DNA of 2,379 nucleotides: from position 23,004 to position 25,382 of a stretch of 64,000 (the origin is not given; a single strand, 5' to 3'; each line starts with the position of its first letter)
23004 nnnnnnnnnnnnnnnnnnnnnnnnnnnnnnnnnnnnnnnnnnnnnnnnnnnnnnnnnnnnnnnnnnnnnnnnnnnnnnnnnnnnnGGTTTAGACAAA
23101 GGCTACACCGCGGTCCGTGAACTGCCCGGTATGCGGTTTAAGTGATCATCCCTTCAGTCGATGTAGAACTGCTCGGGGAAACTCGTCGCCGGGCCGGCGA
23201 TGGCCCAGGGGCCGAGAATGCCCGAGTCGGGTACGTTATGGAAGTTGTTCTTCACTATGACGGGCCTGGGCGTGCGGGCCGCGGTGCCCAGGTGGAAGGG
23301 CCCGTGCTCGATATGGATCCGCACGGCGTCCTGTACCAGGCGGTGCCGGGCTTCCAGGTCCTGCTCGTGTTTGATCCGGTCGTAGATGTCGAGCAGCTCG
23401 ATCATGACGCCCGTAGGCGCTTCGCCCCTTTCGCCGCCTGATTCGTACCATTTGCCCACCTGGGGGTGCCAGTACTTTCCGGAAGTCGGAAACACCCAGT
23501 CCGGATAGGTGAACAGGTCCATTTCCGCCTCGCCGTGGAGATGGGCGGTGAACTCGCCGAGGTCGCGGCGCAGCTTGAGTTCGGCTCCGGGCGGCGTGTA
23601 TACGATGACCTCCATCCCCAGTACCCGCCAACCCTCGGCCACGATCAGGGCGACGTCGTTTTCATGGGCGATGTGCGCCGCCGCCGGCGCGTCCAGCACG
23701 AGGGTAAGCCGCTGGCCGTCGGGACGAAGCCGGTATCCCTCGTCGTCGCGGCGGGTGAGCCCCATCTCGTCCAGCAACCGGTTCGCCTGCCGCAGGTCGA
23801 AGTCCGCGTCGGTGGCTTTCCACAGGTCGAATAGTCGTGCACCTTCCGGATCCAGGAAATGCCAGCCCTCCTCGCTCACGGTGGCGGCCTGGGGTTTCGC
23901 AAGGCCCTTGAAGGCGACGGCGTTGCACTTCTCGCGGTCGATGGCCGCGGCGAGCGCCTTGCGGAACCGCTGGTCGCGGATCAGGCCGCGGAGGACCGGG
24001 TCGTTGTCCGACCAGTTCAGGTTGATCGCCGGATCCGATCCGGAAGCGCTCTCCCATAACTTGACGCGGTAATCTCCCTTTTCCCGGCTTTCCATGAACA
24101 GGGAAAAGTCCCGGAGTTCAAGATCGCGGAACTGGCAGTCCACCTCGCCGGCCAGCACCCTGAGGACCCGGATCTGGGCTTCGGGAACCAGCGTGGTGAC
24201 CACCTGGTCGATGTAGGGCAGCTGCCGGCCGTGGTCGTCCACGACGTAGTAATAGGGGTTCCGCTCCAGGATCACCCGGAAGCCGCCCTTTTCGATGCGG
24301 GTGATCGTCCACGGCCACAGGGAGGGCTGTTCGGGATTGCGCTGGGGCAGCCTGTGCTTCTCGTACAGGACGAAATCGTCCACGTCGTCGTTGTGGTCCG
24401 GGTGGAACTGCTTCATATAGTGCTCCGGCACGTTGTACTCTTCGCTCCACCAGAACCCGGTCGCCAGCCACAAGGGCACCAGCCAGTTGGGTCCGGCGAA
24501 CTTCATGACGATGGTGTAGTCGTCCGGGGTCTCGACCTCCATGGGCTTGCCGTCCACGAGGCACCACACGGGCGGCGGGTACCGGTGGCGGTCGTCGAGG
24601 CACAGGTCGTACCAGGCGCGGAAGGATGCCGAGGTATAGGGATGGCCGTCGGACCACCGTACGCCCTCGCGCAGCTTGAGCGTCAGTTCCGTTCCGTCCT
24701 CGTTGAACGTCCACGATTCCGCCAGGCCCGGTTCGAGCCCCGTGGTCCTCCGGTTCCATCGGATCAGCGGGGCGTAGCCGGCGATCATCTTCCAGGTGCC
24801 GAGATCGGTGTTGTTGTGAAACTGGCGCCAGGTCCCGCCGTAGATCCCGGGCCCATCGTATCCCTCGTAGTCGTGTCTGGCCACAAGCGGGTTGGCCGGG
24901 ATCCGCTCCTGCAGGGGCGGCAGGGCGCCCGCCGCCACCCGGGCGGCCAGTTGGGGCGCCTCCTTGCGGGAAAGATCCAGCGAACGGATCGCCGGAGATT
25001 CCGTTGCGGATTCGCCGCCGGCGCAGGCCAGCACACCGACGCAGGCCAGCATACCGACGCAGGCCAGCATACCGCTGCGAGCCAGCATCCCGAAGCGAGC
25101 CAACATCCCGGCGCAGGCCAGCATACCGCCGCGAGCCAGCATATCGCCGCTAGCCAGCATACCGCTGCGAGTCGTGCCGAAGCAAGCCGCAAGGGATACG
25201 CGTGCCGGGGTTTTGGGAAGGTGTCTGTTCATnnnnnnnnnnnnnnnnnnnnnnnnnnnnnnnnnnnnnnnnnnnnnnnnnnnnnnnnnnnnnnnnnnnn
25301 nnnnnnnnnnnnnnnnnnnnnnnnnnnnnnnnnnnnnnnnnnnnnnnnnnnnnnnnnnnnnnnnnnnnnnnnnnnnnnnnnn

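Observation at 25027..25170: Eight-copy 18-bp tandem repeat encoding a (GMLACA)n stretch inside the signal peptide of the peptide-binding protein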

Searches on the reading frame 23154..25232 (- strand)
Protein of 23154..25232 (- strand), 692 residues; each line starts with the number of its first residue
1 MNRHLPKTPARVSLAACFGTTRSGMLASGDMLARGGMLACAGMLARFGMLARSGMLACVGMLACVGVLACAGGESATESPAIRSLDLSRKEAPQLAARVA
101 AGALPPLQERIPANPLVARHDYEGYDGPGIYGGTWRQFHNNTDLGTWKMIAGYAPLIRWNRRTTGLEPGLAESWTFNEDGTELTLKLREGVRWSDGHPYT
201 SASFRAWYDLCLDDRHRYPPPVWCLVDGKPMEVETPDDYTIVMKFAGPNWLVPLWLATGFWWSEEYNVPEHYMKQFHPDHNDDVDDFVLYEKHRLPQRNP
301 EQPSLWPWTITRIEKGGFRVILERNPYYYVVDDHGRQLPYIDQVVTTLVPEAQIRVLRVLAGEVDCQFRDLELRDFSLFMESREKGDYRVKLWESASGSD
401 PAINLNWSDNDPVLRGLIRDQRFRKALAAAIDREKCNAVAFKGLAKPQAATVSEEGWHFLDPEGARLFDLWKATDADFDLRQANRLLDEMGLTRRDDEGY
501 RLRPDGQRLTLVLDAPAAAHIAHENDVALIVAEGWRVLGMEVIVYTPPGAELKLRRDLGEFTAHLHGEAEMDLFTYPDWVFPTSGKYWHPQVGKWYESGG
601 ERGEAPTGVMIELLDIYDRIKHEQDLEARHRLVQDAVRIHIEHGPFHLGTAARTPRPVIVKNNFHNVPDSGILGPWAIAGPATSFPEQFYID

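Call 11: search_protein_families(library=pfam, proteins=[window:23154-25232:-])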
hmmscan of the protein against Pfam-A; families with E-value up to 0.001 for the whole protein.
window:23154-25232:- (692 aa): 1 family
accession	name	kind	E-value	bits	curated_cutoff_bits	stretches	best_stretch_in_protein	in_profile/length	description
PF00496.27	SBP_bac_5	-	1.9e-48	165.9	32.4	1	166-566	2-344/368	Bacterial extracellular solute-binding proteins, family 5 Middle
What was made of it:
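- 23154..25232 (-): Gene for the family-5 (Opp/Dpp/Nik-type) substrate-binding lipoprotein, 692 aa counted from the ancestral ATG at 25232. PF00496 matches residues 166-566, E 1.9e-48 (call 11).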

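Call 12: find_homologous_proteins(query=window:23154-25232:-)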
Query window:23154-25232:- (692 aa): 795 proteins with E <= 0.001 among 8000 candidates; the best 120 are listed.
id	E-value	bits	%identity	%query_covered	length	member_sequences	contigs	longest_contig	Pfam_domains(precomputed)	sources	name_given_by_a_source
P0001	0.0e+0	1390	92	90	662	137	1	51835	PF00496.28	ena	-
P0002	0.0e+0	1306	86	92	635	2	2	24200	PF00496.28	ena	-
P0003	0.0e+0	1300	83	92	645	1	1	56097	PF00496.28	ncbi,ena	-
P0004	0.0e+0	1294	82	94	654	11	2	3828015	PF00496.28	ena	-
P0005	0.0e+0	1273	82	91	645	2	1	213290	PF00496.28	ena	-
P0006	0.0e+0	1261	79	93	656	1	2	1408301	PF00496.28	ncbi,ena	-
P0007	0.0e+0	1191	75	92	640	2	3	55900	PF00496.28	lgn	-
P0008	0.0e+0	1154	73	91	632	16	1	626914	PF00496.28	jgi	-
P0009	0.0e+0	1126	72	92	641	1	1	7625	PF00496.28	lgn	-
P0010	0.0e+0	1115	70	92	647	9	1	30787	PF00496.28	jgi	jgi:peptide/nickel transport system substrate-binding protein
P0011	0.0e+0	1107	69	92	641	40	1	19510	PF00496.28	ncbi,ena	-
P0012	0.0e+0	1092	69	91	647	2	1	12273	PF00496.28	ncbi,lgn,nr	ncbi:MAG: ABC transporter substrate-binding protein [candidate division Zixibacteria bacterium]|nr:A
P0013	0.0e+0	1057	66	92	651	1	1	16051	PF00496.28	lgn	-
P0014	0.0e+0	1047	67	91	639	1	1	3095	PF00496.28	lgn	-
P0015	0.0e+0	1045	67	90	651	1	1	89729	PF00496.28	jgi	jgi:peptide/nickel transport system substrate-binding protein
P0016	0.0e+0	1045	67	90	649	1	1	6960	PF00496.28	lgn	-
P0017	0.0e+0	1042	66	90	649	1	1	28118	PF00496.28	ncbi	-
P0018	0.0e+0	1039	67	90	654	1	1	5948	PF00496.28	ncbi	ncbi:MAG: ABC transporter substrate-binding protein, partial [Candidatus Poribacteria bacterium]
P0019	0.0e+0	1038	70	87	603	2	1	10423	PF00496.28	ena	-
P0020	0.0e+0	1037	69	88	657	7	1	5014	PF00496.28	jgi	-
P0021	0.0e+0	1034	66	91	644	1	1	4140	PF00496.28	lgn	-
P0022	0.0e+0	1032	65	91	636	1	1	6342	PF00496.28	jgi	-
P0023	0.0e+0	1029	64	94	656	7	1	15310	PF00496.28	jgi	-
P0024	0.0e+0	1027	66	91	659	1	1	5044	PF00496.28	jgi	jgi:peptide/nickel transport system substrate-binding protein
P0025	0.0e+0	1027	65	91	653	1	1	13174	PF00496.28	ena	-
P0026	0.0e+0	1024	63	92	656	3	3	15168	PF00496.28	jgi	-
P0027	0.0e+0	1021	65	92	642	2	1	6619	PF00496.28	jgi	jgi:peptide/nickel transport system substrate-binding protein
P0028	0.0e+0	1021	65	91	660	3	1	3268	PF00496.28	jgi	jgi:peptide/nickel transport system substrate-binding protein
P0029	0.0e+0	1020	65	91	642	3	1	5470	PF00496.28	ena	-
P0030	0.0e+0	1018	65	91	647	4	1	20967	PF00496.28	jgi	-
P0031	0.0e+0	1017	64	92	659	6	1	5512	PF00496.28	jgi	-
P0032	0.0e+0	1016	64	93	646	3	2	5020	PF00496.28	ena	-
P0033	8.4e-298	1008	64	91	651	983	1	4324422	PF00496.28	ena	-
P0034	1.1e-297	1007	64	92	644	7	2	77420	PF00496.28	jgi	jgi:peptide/nickel transport system substrate-binding protein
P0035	2.7e-296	1003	68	86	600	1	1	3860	PF00496.28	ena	-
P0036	7.2e-293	991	62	93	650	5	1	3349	PF00496.28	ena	-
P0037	4.3e-291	985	62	91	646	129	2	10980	PF00496.28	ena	-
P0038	5.6e-291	985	63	92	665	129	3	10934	PF00496.28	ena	-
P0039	1.4e-290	984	67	86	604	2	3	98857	PF00496.28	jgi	-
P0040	2.2e-289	980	63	90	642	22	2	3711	PF00496.28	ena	-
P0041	4.3e-288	976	67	86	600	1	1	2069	PF00496.28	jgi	-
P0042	2.0e-287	973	64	90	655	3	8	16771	PF00496.28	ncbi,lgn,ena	-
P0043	1.5e-285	967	66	87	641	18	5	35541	PF00496.28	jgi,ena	jgi:peptide/nickel transport system substrate-binding protein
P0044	3.0e-284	963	66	86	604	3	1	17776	PF00496.28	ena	-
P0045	8.7e-284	961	62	91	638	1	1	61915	PF00496.28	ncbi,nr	ncbi:MAG: ABC transporter substrate-binding protein [Candidatus Hydrogenedentes bacterium]|nr:ABC tr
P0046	7.9e-282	955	64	88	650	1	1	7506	PF00496.28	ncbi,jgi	ncbi:MAG: ABC transporter substrate-binding protein [Planctomycetota bacterium]|jgi:peptide/nickel t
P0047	1.7e-281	954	66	86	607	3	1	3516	PF00496.28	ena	-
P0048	7.2e-280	948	61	92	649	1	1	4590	PF00496.28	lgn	-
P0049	9.6e-280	948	62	91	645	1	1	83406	PF00496.28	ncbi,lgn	ncbi:MAG: ABC transporter substrate-binding protein [Candidatus Brocadiia bacterium]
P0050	2.0e-278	944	65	86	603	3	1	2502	PF00496.28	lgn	-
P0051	1.0e-274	931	62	90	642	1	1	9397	PF00496.28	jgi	jgi:peptide/nickel transport system substrate-binding protein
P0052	2.2e-271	920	62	90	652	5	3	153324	PF00496.28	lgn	-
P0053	5.5e-271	919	60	92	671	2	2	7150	PF00496.28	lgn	-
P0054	2.1e-270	917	68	78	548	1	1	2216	PF00496.28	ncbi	ncbi:MAG: ABC transporter substrate-binding protein [Anaerolineales bacterium]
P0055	8.3e-270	915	59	93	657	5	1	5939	PF00496.28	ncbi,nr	ncbi:MAG TPA: ABC transporter substrate-binding protein [Phycisphaerae bacterium]|nr:ABC transporter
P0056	3.3e-268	910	63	86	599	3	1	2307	PF00496.28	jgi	jgi:peptide/nickel transport system substrate-binding protein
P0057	3.2e-266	903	61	93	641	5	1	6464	PF00496.28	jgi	jgi:peptide/nickel transport system substrate-binding protein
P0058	3.5e-266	903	60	90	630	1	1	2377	PF00496.28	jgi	jgi:peptide/nickel transport system substrate-binding protein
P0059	3.9e-264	896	61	88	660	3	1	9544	PF00496.28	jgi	jgi:peptide/nickel transport system substrate-binding protein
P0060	8.3e-264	895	63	86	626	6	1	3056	PF00496.28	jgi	jgi:peptide/nickel transport system substrate-binding protein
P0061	8.8e-264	895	62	86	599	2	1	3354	PF00496.28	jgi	jgi:peptide/nickel transport system substrate-binding protein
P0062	1.6e-263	894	60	92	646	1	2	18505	PF00496.28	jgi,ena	-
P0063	6.7e-262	889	68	76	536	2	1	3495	PF00496.28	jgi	jgi:peptide/nickel transport system substrate-binding protein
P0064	9.7e-261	885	59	91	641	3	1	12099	PF00496.28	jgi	-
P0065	1.7e-260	884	62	86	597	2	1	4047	PF00496.28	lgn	-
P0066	3.9e-260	883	61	87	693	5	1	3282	PF00496.28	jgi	jgi:peptide/nickel transport system substrate-binding protein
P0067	7.5e-260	882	61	88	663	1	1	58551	PF00496.28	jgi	jgi:peptide/nickel transport system substrate-binding protein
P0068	2.4e-259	881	57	93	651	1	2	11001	PF00496.28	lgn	-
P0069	3.6e-258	877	58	93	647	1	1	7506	PF00496.28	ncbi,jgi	ncbi:MAG: ABC transporter substrate-binding protein [Planctomycetota bacterium]|jgi:peptide/nickel t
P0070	1.1e-251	855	80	64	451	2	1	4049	PF00496.28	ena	-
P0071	3.0e-250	850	56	92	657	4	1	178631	PF00496.28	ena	-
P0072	2.1e-249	848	59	86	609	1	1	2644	PF00496.28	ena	-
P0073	1.8e-244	831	56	92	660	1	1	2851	PF00496.28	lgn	-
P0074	9.7e-244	829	55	93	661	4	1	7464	PF00496.28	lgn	-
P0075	2.6e-243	828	59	87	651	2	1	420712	PF00496.28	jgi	-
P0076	1.4e-240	818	57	87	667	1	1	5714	PF00496.28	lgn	-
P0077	4.8e-239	813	56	91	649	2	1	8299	PF00496.28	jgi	jgi:peptide/nickel transport system substrate-binding protein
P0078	1.6e-238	812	54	92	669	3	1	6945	PF00496.28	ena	-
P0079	1.0e-237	809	58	86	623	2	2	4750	PF00496.28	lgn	-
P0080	1.7e-236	805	56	87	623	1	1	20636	PF00496.28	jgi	jgi:peptide/nickel transport system substrate-binding protein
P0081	4.6e-236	804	56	87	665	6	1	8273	PF00496.28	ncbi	-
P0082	4.6e-235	800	55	87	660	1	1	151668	PF00496.28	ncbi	-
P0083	1.5e-233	795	55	87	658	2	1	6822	PF00496.28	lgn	-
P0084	2.0e-233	795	54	87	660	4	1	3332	PF00496.28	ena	-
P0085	3.7e-233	794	54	92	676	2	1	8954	PF00496.28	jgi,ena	-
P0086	9.3e-233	793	53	91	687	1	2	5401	PF00496.28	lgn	-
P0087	3.7e-232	791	55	91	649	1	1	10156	PF00496.28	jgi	jgi:peptide/nickel transport system substrate-binding protein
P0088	1.2e-231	789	52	92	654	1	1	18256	PF00496.28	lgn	-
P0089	1.3e-231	789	54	91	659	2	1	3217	PF00496.28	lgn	-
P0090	1.3e-231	789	54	91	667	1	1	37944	PF00496.28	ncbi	-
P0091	1.5e-231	789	53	91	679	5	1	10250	PF00496.28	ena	-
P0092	2.2e-231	788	53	88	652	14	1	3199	PF00496.28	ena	-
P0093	1.1e-230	786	55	86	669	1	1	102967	PF00496.28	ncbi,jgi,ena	jgi:peptide/nickel transport system substrate-binding protein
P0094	2.3e-230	785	55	87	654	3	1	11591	PF00496.28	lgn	-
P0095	4.2e-230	784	54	90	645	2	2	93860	PF00496.28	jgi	jgi:peptide/nickel transport system substrate-binding protein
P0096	4.8e-230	784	55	87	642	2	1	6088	PF00496.28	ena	-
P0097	4.1e-229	781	53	93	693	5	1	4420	PF00496.28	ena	-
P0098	2.6e-227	775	53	87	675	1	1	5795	PF00496.28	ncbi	-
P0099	3.4e-227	774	54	87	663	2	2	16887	PF00496.28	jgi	jgi:peptide/nickel transport system substrate-binding protein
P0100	4.2e-227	774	55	86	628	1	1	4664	PF00496.28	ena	-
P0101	5.8e-227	773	52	94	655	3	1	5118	PF00496.28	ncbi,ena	-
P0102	1.9e-226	772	53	90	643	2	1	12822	PF00496.28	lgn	-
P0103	2.6e-226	771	54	87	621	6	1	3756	PF00496.28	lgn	-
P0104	4.9e-226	770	50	92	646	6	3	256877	PF00496.28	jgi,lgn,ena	-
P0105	1.4e-224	766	54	87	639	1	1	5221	PF00496.28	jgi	jgi:peptide/nickel transport system substrate-binding protein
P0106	1.5e-224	766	52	91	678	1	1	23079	PF00496.28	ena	-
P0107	2.2e-224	765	55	86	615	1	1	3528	PF00496.28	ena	-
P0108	6.5e-224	763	51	92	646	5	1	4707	PF00496.28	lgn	-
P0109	2.6e-223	761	52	90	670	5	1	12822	PF00496.28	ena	-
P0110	1.3e-217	743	51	91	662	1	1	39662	PF00496.28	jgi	jgi:peptide/nickel transport system substrate-binding protein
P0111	1.4e-217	742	51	88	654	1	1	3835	PF00496.28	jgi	jgi:peptide/nickel transport system substrate-binding protein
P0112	1.1e-214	733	53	87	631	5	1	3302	PF00496.28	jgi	jgi:peptide/nickel transport system substrate-binding protein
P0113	4.1e-214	731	50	92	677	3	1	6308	PF00496.28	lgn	-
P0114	4.5e-214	731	49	93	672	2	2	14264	PF00496.28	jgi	-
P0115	1.1e-212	726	53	88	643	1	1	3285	PF00496.28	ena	-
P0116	3.4e-210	718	52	87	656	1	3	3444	PF00496.28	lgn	-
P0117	4.9e-210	718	51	88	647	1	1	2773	PF00496.28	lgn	-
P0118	7.8e-209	714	49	89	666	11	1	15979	PF00496.28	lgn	-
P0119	1.7e-208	712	52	86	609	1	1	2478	PF00496.28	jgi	jgi:peptide/nickel transport system substrate-binding protein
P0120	3.7e-208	711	51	86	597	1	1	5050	PF00496.28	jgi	-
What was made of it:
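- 23154..25232 (-): There are 795 homologues, the best 92% identical (call 12).
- The rest of the protein is intact and 92% identical to orthologues (call 12).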

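Call 13: find_encoding_contigs(protein=window:23154-25232:-, flank=3000)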
Protein window:23154-25232:- (692 aa): no gene with exactly this product is on record in the collection.

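Call 15: list_cluster_members(proteins=[P0001, P0004, P0002])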
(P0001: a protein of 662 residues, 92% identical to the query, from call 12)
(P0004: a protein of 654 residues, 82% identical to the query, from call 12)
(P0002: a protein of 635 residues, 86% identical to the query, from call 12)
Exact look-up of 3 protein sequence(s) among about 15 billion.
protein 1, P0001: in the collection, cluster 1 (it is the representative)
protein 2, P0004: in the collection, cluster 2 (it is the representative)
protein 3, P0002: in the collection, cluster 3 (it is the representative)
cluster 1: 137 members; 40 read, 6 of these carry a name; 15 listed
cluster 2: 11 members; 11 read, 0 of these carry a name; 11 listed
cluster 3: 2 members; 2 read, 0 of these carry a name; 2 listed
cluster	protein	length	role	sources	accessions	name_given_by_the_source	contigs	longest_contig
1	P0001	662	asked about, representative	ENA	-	-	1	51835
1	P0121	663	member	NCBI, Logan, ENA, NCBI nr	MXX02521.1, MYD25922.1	MAG: ABC transporter substrate-binding protein [Gemmatimonadetes bacterium] | ABC transporter substrate-binding protein [Gemmatimonadota bacterium]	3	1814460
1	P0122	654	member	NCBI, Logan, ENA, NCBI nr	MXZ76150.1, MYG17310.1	MAG: ABC transporter substrate-binding protein [Gemmatimonadetes bacterium] | ABC transporter substrate-binding protein [Gemmatimonadota bacterium]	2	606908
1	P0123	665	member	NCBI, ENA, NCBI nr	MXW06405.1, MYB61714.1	MAG: ABC transporter substrate-binding protein [Gemmatimonadetes bacterium] | ABC transporter substrate-binding protein [Gemmatimonadota bacterium]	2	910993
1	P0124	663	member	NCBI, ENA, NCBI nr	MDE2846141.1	MAG: ABC transporter substrate-binding protein [Gemmatimonadota bacterium] | ABC transporter substrate-binding protein [Gemmatimonadota bacterium]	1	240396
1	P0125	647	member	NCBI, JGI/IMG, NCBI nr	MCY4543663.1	MAG: ABC transporter substrate-binding protein [Gemmatimonadetes bacterium] | ABC transporter substrate-binding protein [Gemmatimonadota bacterium]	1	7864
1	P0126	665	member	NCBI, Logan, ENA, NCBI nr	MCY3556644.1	MAG: ABC transporter substrate-binding protein [Gemmatimonadetes bacterium] | ABC transporter substrate-binding protein [Gemmatimonadota bacterium]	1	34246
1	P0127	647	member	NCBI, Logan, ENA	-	-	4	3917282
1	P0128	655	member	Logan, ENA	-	-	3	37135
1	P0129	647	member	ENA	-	-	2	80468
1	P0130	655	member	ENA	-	-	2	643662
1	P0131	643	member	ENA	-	-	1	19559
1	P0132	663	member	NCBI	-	-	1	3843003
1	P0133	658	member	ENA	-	-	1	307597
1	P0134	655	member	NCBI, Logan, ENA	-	-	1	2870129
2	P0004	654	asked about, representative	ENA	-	-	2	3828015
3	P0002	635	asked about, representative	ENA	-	-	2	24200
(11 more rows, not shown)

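Call 16: find_encoding_contigs(protein=P0001, flank=4000, max_places=10)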
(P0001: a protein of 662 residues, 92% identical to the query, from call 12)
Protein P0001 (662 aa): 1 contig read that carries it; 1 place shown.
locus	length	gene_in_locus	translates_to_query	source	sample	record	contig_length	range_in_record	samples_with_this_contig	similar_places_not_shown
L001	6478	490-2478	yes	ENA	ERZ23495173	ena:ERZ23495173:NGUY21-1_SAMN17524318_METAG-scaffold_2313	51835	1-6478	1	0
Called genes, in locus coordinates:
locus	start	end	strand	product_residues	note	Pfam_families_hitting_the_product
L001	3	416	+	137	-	?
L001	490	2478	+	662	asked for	PF00496:SBP_bac_5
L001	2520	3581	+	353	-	PF19300:BPD_transp_1_N, PF00528:BPD_transp_1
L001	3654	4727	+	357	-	PF12911:OppC_N, PF00528:BPD_transp_1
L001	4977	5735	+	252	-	PF00106:adh_short, PF08659:KR, PF13561:adh_short_C2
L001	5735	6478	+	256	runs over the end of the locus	PF05721:PhyH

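Call 18: find_related_loci(query=window:23154-25232:-, collection=genome_contigs, flank=4000)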
Query window:23154-25232:- (692 aa) in genome_contigs; peptide patterns used: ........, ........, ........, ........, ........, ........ (x = any residue, [..] = any of these).
95 stretches matched a pattern; 47 encode a relative of the query (tblastn E <= 1e-3); 44 distinct loci.
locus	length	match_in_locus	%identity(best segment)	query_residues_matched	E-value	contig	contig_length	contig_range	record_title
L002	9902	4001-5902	89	55-692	0e+0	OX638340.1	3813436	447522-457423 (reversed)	MAG: uncultured Gemmatimonadota bacterium isolate 6ed59a95-0d5b-4630-9937-108f2708d2fb genome assembly, chromosome: 1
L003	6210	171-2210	83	3-692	0e+0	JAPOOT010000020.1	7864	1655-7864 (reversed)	MAG: Gemmatimonadetes bacterium isolate APA_bin_41 c_000000545189, whole genome shotgun sequence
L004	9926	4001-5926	89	60-692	0e+0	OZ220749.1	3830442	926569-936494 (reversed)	MAG: bacterium isolate 072a604d-d951-4d4f-bb27-b5f30d89a258 genome assembly, chromosome: 1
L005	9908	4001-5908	90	66-692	0e+0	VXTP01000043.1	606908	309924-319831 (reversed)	MAG: Gemmatimonadetes bacterium isolate SB0665_bin_8 NODE_2_length_606908_cov_12.920945, whole genome shotgun sequence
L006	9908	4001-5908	90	66-692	0e+0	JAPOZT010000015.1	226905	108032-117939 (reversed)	MAG: Gemmatimonadetes bacterium isolate IRC1_bin_16 NODE_39_length_226905_cov_20.1596, whole genome shotgun sequence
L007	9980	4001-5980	86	51-692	0e+0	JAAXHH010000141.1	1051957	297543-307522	MAG: Candidatus Latescibacterota bacterium isolate Plut_88884 unfiltered_Plut_88884_genomic_contig_92112, whole genome s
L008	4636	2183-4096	90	59-692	0e+0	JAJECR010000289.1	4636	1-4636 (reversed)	MAG: Candidatus Latescibacterota bacterium isolate jk18xAbins.29 k141_137000, whole genome shotgun sequence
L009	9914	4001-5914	90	59-692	0e+0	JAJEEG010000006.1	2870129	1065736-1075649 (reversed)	MAG: Candidatus Latescibacterota bacterium isolate p16x34bins.14 k141_287726, whole genome shotgun sequence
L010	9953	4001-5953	87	55-692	0e+0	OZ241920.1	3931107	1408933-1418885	MAG: bacterium isolate c159a2c7-7ae9-43f8-b1c6-a8821b09048b genome assembly, chromosome: 1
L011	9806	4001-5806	92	91-692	0e+0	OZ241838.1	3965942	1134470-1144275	MAG: bacterium isolate 834f4656-8c40-439b-be50-31c876aeaf38 genome assembly, chromosome: 1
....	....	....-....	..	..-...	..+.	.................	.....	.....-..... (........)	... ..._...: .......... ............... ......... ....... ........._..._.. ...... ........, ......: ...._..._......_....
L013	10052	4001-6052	79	2-692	0e+0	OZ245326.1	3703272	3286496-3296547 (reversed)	MAG: bacterium isolate 5c86cc85-80a8-49d9-b8ce-0f4659ada66a genome assembly, chromosome: 1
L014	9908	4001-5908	84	54-692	0e+0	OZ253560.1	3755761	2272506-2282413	MAG: bacterium isolate 97c2cdc3-07c5-4390-9168-6b920e0bec44 genome assembly, chromosome: 1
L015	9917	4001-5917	83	54-692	0e+0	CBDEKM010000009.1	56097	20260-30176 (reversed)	MAG: bacterium isolate fecf1fe2-d5d3-4dbd-a99f-11e0e87e1ef0 genome assembly, contig: contig_9, whole genome shotgun sequ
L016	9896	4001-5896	83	61-692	0e+0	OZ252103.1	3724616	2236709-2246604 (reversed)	MAG: bacterium isolate 8b9b2d7a-c40d-4f90-8ad6-3455a0001c0c genome assembly, chromosome: 1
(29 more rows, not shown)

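Call 24: find_encoding_contigs(protein=window:23154-25160:-, flank=1500, max_places=10)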
Protein window:23154-25160:- (668 aa): 4 contigs read that carry it; 2 places shown.
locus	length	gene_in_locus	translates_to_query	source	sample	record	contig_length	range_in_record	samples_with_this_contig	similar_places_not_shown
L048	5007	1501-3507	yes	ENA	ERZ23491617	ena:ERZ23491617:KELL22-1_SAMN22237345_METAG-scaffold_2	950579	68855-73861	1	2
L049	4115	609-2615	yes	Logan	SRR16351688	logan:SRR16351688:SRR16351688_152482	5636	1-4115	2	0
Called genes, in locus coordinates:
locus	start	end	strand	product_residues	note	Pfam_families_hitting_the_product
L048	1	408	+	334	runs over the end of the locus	PF00005:ABC_tran, PF13304:AAA_21 (weak), PF08352:oligo_HPY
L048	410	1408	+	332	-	PF00005:ABC_tran, PF08352:oligo_HPY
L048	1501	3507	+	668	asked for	-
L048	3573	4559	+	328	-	PF19300:BPD_transp_1_N, PF00528:BPD_transp_1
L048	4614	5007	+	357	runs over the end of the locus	PF12911:OppC_N, PF00528:BPD_transp_1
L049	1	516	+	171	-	?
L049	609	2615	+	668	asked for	-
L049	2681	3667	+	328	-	PF19300:BPD_transp_1_N, PF00528:BPD_transp_1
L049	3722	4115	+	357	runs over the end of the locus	PF12911:OppC_N, PF00528:BPD_transp_1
